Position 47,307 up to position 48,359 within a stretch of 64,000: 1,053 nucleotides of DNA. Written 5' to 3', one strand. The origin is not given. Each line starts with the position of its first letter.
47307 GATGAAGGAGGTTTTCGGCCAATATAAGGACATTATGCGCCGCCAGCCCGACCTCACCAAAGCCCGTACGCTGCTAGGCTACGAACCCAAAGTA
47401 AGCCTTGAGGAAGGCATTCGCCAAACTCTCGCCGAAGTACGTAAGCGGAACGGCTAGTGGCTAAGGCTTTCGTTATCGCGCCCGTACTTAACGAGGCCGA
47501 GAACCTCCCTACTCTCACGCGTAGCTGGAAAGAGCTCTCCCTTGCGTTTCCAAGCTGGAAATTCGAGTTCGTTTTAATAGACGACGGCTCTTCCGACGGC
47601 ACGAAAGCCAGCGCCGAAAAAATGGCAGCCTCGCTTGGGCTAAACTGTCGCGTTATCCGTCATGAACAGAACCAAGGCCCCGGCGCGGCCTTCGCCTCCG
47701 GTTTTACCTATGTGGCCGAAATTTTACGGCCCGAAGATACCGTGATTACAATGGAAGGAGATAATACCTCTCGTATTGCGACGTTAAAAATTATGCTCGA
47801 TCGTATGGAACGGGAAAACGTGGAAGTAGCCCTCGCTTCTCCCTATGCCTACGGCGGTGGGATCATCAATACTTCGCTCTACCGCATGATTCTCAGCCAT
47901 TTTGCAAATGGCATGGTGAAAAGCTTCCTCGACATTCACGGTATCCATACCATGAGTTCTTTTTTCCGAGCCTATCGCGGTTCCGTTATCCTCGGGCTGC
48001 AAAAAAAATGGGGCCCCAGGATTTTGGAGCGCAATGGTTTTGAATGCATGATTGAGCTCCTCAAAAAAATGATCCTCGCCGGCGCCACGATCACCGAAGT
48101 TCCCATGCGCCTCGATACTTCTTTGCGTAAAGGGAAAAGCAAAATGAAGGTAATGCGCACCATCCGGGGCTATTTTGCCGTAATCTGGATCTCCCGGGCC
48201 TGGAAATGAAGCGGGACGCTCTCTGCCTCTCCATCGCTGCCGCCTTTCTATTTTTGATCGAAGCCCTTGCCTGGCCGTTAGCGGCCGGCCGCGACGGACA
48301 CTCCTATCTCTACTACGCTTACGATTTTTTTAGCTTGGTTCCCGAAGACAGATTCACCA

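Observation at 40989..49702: Arn/Lgm-like lipid-linked aminosugar transfer module interleaved with the WbpB-D-E-I genes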

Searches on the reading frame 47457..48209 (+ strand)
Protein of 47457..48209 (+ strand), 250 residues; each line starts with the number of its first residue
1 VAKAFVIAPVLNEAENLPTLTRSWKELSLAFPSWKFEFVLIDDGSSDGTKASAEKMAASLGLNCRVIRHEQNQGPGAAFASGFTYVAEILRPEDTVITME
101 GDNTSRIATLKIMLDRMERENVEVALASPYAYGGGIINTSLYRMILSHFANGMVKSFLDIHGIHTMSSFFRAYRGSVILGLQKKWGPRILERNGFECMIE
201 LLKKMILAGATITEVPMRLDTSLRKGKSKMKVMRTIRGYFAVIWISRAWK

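Call 4: search_protein_families(library=pfam, proteins=[window:47457-48209:+], max_evalue=0.01)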
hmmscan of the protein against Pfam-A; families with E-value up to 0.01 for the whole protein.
window:47457-48209:+ (250 aa): 1 family
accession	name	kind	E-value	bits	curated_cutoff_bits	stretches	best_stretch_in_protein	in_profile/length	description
PF00535.33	Glycos_transf_2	-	1.1e-20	74.7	23.3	1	6-174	2-160/168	Glycosyl transferase family 2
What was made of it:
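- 47457..48209 (+): g8: 250-aa GT2, probable polyprenyl-phosphate sugar synthase (DPM1/GtrB/ArnC type) without a transmembrane anchor. Glycos_transf_2 scores 74.7 bits (call 4).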

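Call 5: search_protein_families(library=ncbifam, proteins=[window:47457-48209:+], max_evalue=0.01)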
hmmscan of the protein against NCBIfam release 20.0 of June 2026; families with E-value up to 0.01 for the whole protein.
window:47457-48209:+ (250 aa): 10 families
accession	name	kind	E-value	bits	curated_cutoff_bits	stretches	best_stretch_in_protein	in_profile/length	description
NF058614.1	PPMAGASynPpgS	equivalog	1.7e-09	37.4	370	1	5-133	3-117/226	polyprenyl-phospho-N-acetylgalactosaminyl synthase PpgS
TIGR03937.1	PgaC_IcaA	equivalog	6.3e-08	32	422.3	1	6-122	49-155/407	poly-beta-1,6-N-acetyl-D-glucosamine synthase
TIGR03965.1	mycofact_glyco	equivalog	1.3e-07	30.9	280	1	5-85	77-152/467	mycofactocin biosynthesis glycosyltransferase MftF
TIGR04182.1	glyco_TIGR04182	equivalog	2.2e-07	30.6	325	1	6-233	4-204/293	S-layer glycoprotein N-glycosyltransferase AglJ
NF047588.1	GlcsyltransPgfSStrep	equivalog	3e-07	30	500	1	6-154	5-145/308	glycosyltransferase PgfS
NF007986.1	PRK10714.1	equivalog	3.5e-07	29.5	529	1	3-180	7-171/316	undecaprenyl-phosphate 4-deoxy-4-formamido-L-arabinose transferase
NF041875.1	EPS_EpsD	equivalog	7.4e-06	25.6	370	1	12-83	9-75/325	exopolysaccharide biosynthesis glycosyltransferase EpsD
TIGR04283.1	glyco_like_mftF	equivalog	2.4e-05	24.1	182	1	6-71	3-58/221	TIGR04283 family arsenosugar biosynthesis glycosyltransferase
TIGR03469.1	HpnB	hypoth_equivalog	0.004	16.2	379.25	1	6-66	48-105/386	hopene-associated glycosyltransferase HpnB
NF007482.0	PRK10073.1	equivalog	0.0044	16.1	423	1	5-84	9-82/334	glycosyltransferase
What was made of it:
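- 47457..48209 (+): The best NCBIfam match is PpgS at 37 bits (call 5).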

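Call 25: search_solved_structures(query=window:47457-48209:+, max_evalue=0.01, show_alignments=1)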
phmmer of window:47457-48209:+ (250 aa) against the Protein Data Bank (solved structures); distinct sequences matched with E-value up to 0.01: 5.
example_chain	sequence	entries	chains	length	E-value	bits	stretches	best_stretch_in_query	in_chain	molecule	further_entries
5mlz_A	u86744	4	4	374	5.1e-10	42.4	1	3-248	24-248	Dolichol monophosphate mannose synthase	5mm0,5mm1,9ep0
9bhc_C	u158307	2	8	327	5e-06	29.3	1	3-101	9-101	Undecaprenyl-phosphate 4-deoxy-4-formamido-L-arabinose transferase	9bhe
8vxh_A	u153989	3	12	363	6.2e-06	29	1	3-101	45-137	Undecaprenyl-phosphate 4-deoxy-4-formamido-L-arabinose transferase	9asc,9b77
9hwj_A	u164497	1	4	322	1.6e-05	27.7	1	3-101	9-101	Undecaprenyl-phosphate 4-deoxy-4-formamido-L-arabinose transferase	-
5hea_A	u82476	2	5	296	0.0021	20.7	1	34-87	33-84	Putative glycosyltransferase (GalT1)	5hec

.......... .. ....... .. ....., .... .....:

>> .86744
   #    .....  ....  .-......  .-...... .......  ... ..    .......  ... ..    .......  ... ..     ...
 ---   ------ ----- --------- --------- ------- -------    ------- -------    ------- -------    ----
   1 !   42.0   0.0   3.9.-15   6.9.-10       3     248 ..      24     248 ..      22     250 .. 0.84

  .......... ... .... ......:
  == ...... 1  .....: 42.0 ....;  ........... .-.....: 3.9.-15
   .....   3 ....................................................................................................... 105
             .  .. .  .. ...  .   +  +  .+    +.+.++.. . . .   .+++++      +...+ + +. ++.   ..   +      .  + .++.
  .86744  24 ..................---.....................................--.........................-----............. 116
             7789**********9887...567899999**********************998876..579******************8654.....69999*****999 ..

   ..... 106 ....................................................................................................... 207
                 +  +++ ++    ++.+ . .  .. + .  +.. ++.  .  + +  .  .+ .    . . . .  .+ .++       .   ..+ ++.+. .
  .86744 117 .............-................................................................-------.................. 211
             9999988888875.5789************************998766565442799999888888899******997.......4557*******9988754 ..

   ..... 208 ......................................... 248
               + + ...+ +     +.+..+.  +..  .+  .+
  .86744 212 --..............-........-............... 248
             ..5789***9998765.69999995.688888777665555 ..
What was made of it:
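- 47457..48209 (+): The best PDB match is Pyrococcus Dol-P-Man synthase 5mlz, 42 bits across residues 3-248; ArnC scores 29 bits on the N-terminal part only (call 25).
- On Arn (Ara4N) system: Solved ArnC structures score 29 bits on the N-terminal third only (call 25).
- On Polyprenyl-phosphate glycosyltransferases (DPM1/GtrB/ArnC/PpgS-type GT2): It aligns with Pyrococcus DPMS residues 24-248 (42 bits; call 25).
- GT2: it aligns with Dol-P-Man synthase over the whole catalytic domain (call 25).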

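Call 86: find_homologous_proteins(query=window:47457-48209:+, max_evalue=1e-20)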
Query window:47457-48209:+ (250 aa): 1002 proteins with E <= 1e-20 among 2420 candidates; the best 120 are listed.
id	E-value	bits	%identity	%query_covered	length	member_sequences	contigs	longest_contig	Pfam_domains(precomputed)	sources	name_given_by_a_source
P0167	7.6e-162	554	100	100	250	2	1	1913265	PF00535.33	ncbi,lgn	ncbi:MAG: glycosyltransferase family 2 protein [Bacteriovoracia bacterium]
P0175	3.6e-130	450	78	100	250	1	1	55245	PF00535.33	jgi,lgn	-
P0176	2.0e-125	435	76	100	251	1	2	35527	PF00535.33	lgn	-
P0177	1.3e-115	403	69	99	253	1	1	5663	PF00535.33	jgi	jgi:dolichol-phosphate mannosyltransferase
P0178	7.7e-113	394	71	98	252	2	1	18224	PF00535.33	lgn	-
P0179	9.0e-113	394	70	98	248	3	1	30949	PF00535.33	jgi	jgi:dolichol-phosphate mannosyltransferase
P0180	1.7e-101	357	65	100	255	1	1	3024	PF00535.33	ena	-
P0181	8.6e-101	354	67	100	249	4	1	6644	PF00535.33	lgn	-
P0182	2.6e-100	353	65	99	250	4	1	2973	PF00535.33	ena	-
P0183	3.3e-100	352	62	100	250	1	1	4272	PF00535.33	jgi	jgi:dolichol-phosphate mannosyltransferase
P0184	7.4e-97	341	64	100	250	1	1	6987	PF00535.33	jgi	jgi:dolichol-phosphate mannosyltransferase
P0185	1.0e-92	328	59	100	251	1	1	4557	PF00535.33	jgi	jgi:dolichol-phosphate mannosyltransferase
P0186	7.1e-91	322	58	99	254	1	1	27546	PF00535.33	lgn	-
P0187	2.4e-90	320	59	100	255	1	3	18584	PF00535.33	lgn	-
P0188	1.0e-89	318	57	100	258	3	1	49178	PF00535.33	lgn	-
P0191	3.2e-88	313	58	99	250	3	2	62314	PF10111.15,PF00535.33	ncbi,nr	ncbi:MAG TPA: glycosyltransferase family 2 protein [Leptospiraceae bacterium]|nr:glycosyltransferase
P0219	4.9e-79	283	55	98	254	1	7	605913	PF00535.33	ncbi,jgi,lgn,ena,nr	ncbi:MAG: glycosyltransferase family 2 protein [Flavobacteriales bacterium]|nr:glycosyltransferase f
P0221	1.1e-78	282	53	98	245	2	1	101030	PF00535.33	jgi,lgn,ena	-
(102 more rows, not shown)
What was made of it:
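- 47457..48209 (+): At least 1002 homologues exist, and JGI names them dolichol-phosphate mannosyltransferase (call 86).
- On Polyprenyl-phosphate glycosyltransferases (DPM1/GtrB/ArnC/PpgS-type GT2): JGI names homologues DPM1 (call 86).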

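Call 87: find_encoding_contigs(protein=P0191, flank=9000, max_places=1)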
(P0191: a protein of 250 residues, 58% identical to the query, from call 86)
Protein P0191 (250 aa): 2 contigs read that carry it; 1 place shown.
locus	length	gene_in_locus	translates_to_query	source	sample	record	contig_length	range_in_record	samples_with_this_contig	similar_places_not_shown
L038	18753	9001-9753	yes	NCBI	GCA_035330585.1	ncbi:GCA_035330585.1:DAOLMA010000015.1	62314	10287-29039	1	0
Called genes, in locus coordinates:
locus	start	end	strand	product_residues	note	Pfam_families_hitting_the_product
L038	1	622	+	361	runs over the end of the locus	PF02350:Epimerase_2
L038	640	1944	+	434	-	PF03721:UDPG_MGDP_dh_N, PF00984:UDPG_MGDP_dh, PF03720:UDPG_MGDP_dh_C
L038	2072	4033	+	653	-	PF13231:PMT_2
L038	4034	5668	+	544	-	-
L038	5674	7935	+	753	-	-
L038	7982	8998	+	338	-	PF00106:adh_short (weak), PF01073:3Beta_HSD, PF01370:Epimerase, PF02719:Polysacc_synt_2, PF04321:RmlD_sub_bind, PF07993:NAD_binding_4 (faint), PF13460:NAD_binding_10 (weak), PF16363:GDP_Man_Dehyd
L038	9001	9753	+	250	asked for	PF00535:Glycos_transf_2, PF10111:Glyco_tranf_2_2 (weak)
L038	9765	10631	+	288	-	PF00535:Glycos_transf_2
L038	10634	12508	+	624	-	PF13522:GATase_6, PF13537:GATase_7, PF00733:Asn_synthase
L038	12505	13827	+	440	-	PF23019:DUF7033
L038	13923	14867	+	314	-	PF13472:Lipase_GDSL_2 (weak)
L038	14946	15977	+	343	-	-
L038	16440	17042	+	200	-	PF13508:Acetyltransf_7 (weak), PF00583:Acetyltransf_1 (weak), PF13673:Acetyltransf_10 (weak)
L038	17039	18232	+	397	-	PF01041:DegT_DnrJ_EryC1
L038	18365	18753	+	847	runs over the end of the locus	-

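Call 88: find_encoding_contigs(protein=P0219, flank=9000, max_places=1)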
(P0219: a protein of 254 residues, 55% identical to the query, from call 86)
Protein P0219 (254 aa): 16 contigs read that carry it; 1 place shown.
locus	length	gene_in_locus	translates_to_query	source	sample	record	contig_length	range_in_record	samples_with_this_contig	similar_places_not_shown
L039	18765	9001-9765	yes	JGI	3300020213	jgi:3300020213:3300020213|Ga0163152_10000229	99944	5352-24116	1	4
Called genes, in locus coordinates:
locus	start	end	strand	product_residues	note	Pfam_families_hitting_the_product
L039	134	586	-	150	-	-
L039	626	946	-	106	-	PF01906:YbjQ_1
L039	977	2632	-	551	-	PF24595:DUF7619, PF18962:Por_Secre_tail (weak)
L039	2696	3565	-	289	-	-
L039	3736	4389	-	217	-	PF13505:OMP_b-brl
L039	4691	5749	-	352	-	PF16819:DUF5074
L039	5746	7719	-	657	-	-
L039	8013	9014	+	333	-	PF01073:3Beta_HSD, PF01370:Epimerase, PF02719:Polysacc_synt_2, PF04321:RmlD_sub_bind, PF16363:GDP_Man_Dehyd, PF07993:NAD_binding_4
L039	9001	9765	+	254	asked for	PF00535:Glycos_transf_2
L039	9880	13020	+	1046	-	PF00801:PKD, PF18911:PKD_4, PF18962:Por_Secre_tail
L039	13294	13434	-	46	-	-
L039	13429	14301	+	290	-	PF18075:FtsX_ECD, PF02687:FtsX (weak)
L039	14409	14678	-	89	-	PF18962:Por_Secre_tail (weak)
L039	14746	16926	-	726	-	PF17210:SdrD_B (faint), PF24595:DUF7619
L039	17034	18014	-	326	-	-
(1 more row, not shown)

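Call 97: find_encoding_contigs(protein=P0221, flank=10000, max_places=1)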
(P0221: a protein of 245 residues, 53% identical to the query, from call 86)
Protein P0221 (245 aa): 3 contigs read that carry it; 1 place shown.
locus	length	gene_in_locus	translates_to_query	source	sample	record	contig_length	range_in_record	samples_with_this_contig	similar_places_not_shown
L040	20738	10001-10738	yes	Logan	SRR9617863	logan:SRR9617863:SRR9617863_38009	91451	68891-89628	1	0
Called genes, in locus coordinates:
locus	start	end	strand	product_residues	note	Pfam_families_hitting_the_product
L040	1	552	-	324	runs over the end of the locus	PF14378:PAP2_3, PF01569:PAP2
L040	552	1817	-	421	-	PF01566:Nramp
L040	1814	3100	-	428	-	PF05239:PRC (faint), PF03448:MgtE_N, PF00571:CBS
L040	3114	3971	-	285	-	PF00398:RrnaAD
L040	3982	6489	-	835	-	PF05170:AsmA, PF05359:DUF748, PF13116:YhdP (faint), PF27051:TamB_N (faint)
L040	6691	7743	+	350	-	PF13641:Glyco_tranf_2_3 (weak), PF00535:Glycos_transf_2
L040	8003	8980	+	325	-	PF01073:3Beta_HSD, PF01370:Epimerase, PF02719:Polysacc_synt_2 (weak), PF04321:RmlD_sub_bind, PF13460:NAD_binding_10 (weak), PF16363:GDP_Man_Dehyd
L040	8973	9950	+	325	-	PF01073:3Beta_HSD, PF01370:Epimerase, PF04321:RmlD_sub_bind, PF16363:GDP_Man_Dehyd, PF07993:NAD_binding_4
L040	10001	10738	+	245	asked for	PF00535:Glycos_transf_2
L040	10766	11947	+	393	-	PF02350:Epimerase_2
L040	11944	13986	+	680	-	-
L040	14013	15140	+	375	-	PF00534:Glycos_transf_1, PF13692:Glyco_trans_1_4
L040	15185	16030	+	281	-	PF00535:Glycos_transf_2, PF13641:Glyco_tranf_2_3, PF13632:Glyco_trans_2_3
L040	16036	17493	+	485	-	PF01943:Polysacc_synt, PF13440:Polysacc_synt_3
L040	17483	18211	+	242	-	PF13489:Methyltransf_23, PF01209:Ubie_methyltran, PF03141:Methyltransf_29, PF07021:MetW, PF08241:Methyltransf_11, PF08242:Methyltransf_12, PF13649:Methyltransf_25, PF13847:Methyltransf_31, +1 more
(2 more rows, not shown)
